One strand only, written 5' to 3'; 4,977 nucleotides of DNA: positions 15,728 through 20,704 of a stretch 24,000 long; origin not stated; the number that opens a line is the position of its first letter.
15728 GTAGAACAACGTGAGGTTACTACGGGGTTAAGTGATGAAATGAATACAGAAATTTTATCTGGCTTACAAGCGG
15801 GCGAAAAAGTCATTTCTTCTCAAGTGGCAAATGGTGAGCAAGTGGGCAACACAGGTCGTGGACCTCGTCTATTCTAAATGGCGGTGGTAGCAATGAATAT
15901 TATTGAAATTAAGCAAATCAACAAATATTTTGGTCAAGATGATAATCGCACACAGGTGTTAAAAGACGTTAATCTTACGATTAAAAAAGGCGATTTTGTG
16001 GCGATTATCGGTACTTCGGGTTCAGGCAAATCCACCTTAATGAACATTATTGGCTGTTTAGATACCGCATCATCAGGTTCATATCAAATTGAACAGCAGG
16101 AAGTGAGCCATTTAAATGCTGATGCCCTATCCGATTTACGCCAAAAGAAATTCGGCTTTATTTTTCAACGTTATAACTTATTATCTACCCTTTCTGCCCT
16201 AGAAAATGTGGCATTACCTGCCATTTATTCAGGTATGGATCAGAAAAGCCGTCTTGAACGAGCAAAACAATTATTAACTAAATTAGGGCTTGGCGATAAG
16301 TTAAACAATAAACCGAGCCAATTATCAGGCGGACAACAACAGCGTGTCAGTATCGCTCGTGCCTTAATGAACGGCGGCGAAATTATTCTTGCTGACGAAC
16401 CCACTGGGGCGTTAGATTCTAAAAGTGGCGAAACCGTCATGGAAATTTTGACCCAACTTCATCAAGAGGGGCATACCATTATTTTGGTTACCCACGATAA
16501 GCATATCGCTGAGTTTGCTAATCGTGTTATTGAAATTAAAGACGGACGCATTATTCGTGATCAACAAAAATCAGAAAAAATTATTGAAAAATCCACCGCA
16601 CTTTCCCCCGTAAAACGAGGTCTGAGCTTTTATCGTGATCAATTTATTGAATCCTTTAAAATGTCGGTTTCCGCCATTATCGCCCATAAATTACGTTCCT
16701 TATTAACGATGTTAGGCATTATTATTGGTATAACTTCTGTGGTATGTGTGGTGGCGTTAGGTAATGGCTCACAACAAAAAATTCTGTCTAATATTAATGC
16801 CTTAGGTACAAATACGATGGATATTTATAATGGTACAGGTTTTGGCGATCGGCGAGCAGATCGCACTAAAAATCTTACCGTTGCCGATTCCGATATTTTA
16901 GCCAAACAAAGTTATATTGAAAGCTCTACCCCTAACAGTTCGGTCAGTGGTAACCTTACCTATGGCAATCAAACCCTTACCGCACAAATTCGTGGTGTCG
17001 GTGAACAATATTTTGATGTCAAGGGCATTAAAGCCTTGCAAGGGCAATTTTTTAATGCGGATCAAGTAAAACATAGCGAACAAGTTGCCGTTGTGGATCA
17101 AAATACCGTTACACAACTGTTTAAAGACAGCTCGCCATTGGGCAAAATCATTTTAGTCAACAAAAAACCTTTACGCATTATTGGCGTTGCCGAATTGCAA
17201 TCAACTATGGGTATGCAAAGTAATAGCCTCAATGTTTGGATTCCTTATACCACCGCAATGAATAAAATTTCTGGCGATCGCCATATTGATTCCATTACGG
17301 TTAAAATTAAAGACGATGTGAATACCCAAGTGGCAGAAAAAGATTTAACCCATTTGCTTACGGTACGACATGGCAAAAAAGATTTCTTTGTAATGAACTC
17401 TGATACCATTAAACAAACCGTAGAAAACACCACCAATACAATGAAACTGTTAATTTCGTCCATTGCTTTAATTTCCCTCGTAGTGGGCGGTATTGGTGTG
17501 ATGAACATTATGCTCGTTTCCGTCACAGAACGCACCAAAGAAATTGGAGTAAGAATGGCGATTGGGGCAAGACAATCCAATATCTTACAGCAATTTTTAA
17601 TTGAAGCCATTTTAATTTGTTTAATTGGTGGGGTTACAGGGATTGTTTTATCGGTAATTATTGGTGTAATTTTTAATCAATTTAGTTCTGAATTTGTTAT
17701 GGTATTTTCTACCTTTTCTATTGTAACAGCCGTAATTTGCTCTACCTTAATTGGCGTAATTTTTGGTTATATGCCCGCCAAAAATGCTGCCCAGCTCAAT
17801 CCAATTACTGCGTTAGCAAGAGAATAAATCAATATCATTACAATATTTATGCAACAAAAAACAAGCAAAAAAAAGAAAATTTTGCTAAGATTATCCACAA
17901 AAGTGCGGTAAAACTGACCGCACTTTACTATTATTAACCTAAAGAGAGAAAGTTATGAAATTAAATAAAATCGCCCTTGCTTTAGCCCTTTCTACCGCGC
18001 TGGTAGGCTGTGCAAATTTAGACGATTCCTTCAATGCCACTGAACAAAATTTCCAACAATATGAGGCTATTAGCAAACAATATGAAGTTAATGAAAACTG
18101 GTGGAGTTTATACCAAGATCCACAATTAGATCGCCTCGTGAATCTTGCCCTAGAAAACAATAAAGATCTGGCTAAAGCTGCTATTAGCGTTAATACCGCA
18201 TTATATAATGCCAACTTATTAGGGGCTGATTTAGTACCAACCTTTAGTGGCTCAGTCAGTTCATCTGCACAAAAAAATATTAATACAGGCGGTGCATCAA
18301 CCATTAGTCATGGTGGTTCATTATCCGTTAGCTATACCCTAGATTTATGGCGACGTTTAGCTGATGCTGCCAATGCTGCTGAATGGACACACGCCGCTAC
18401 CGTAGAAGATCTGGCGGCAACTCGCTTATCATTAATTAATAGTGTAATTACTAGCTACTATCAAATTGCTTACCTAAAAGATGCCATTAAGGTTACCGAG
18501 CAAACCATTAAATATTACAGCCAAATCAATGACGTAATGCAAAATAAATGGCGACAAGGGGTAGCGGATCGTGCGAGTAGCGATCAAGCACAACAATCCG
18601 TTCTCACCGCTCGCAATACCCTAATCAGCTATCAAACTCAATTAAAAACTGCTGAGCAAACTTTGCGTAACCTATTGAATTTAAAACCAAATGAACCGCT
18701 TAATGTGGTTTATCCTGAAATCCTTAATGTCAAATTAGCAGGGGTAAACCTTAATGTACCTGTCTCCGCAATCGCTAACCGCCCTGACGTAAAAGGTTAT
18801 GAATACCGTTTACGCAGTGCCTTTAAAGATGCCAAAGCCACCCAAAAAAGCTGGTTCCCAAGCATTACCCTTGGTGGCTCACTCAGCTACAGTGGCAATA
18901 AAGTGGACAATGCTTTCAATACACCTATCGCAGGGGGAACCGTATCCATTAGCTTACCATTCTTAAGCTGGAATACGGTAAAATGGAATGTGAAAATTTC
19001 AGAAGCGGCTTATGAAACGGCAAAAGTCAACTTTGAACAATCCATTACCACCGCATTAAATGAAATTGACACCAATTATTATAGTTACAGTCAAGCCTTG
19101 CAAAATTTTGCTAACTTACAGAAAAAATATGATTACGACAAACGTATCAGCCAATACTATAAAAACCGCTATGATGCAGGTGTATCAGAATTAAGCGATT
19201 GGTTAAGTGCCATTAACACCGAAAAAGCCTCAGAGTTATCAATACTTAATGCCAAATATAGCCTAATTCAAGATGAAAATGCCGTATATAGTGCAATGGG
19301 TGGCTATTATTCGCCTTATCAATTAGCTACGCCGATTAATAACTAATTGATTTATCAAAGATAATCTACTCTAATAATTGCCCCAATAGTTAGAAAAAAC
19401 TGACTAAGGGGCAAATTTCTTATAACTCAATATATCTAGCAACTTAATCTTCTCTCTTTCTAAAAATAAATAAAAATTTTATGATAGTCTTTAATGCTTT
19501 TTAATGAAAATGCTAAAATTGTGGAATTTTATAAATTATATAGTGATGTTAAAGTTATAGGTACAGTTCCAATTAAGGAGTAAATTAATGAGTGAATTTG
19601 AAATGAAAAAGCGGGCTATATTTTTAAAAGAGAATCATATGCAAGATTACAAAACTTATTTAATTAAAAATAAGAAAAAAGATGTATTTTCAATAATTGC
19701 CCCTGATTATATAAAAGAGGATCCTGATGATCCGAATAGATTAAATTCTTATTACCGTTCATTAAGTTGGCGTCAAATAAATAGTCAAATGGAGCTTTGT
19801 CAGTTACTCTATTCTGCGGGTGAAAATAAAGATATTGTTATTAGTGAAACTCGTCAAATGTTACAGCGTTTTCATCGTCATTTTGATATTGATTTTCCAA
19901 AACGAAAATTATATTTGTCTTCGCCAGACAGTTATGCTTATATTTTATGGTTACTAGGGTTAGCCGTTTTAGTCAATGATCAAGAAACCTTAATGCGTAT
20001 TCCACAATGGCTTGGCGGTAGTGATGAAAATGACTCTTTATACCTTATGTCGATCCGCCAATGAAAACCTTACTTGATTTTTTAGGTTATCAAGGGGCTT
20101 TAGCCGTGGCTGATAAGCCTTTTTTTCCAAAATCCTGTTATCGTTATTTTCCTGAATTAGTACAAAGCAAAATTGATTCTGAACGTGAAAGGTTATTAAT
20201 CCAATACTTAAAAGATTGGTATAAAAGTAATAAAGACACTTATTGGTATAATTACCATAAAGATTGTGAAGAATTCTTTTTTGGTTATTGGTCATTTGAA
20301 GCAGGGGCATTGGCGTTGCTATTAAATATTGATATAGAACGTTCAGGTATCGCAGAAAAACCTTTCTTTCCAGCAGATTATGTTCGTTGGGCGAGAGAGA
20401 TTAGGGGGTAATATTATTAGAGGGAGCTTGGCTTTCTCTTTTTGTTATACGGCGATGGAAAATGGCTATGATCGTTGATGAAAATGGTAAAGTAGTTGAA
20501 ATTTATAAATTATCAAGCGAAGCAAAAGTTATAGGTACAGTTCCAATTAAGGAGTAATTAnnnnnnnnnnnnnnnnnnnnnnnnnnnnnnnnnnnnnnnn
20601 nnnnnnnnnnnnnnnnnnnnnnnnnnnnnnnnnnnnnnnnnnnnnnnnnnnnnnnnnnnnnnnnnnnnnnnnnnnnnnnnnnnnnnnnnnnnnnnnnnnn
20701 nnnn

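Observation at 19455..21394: Tandem ~974-bp cassettes resembling orphan toxin-tail/immunity modules, wedged between the efflux operon and lptG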

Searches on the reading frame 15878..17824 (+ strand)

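Call 62: search_protein_families(library=pfam, proteins=[window:15878-17824:+], max_evalue=0.00001)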
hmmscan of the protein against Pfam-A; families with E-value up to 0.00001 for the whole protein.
window:15878-17824:+ (649 aa): 5 families
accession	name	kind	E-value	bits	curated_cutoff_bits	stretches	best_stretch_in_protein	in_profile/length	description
PF12704.14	MacB_PCD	-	7.1e-43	147.7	27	1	274-492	1-206/207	MacB-like periplasmic core domain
PF00005.33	ABC_tran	-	2.3e-32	112.9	25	1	28-176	1-136/137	ABC transporter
PF02687.27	FtsX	-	4.7e-19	69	25.5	1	528-642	2-120/120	FtsX-like permease C-terminal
PF13304.12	AAA_21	-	8.8e-07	29.7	27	0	40-97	1-61/304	AAA domain, putative AbiEii toxin, Type IV TA system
PF02463.25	SMC_N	-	7e-06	26.1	40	0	39-221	25-212/220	RecF/RecN/SMC N terminal domain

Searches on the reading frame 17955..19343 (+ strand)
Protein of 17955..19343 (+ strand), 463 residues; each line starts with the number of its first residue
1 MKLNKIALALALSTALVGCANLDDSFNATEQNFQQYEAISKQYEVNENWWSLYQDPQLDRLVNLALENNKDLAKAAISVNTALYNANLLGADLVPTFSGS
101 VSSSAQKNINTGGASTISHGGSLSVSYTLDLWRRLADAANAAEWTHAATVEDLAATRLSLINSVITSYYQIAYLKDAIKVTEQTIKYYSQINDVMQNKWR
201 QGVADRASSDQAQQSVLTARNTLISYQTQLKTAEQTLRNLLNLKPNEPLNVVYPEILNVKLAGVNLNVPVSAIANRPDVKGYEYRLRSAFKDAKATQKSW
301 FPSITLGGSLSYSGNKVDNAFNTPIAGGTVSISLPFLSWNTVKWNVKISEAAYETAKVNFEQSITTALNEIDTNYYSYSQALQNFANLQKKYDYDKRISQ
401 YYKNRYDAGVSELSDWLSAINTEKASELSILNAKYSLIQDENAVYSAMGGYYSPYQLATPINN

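Call 62: search_protein_families(library=pfam, proteins=[window:17955-19343:+], max_evalue=0.00001)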
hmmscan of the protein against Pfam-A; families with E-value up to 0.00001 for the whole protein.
window:17955-19343:+ (463 aa): 1 family
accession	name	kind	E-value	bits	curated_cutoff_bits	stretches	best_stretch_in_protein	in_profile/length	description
PF02321.23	OEP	-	1.2e-50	172.4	22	2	271-449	7-187/187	Outer membrane efflux protein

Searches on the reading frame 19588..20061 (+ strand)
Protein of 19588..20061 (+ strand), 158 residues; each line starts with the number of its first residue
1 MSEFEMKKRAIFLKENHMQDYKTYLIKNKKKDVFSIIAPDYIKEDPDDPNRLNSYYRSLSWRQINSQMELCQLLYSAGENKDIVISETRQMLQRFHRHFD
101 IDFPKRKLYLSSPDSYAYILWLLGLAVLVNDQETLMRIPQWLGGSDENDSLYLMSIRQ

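Call 6: search_protein_families(library=pfam, proteins=[window:19588-20061:+], max_evalue=1)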
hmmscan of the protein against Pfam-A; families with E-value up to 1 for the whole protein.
window:19588-20061:+ (158 aa): 1 family
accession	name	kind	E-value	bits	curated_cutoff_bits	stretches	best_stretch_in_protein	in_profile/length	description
PF08928.15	PoNi_N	-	2.1e-12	47.6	22.4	1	40-135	26-112/117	PoNe immunity protein (PoNi), N-terminal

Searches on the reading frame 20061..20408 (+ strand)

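Call 6: search_protein_families(library=pfam, proteins=[window:20061-20408:+], max_evalue=1)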
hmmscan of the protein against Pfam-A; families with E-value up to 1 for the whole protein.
window:20061-20408:+ (116 aa): 1 family
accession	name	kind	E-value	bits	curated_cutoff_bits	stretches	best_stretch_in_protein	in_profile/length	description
PF08929.15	PoNi_C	-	2.6e-21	76.9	25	1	4-106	5-106/107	PoNe immunity proteins (PoNi), C-terminal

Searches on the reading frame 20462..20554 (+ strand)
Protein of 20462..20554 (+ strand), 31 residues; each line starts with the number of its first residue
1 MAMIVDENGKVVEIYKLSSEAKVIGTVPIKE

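Call 6: search_protein_families(library=pfam, proteins=[window:20462-20554:+], max_evalue=1)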
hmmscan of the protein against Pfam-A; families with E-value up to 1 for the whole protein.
window:20462-20554:+ (31 aa): 0 families

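Call 7: search_protein_families(library=ncbifam, proteins=[window:20462-20554:+], max_evalue=1)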
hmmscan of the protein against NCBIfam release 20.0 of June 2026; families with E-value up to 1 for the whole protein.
window:20462-20554:+ (31 aa): 0 families

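Call 8: search_protein_families(library=padloc, proteins=[window:20462-20554:+], max_evalue=1)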
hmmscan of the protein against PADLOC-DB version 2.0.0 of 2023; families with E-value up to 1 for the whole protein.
window:20462-20554:+ (31 aa): 0 families
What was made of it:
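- Tried and rejected: NCBIfam and PADLOC scans of PoNi B and the tail gave no hits (calls 7, 8), so this is not a catalogued phage-defence protein.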
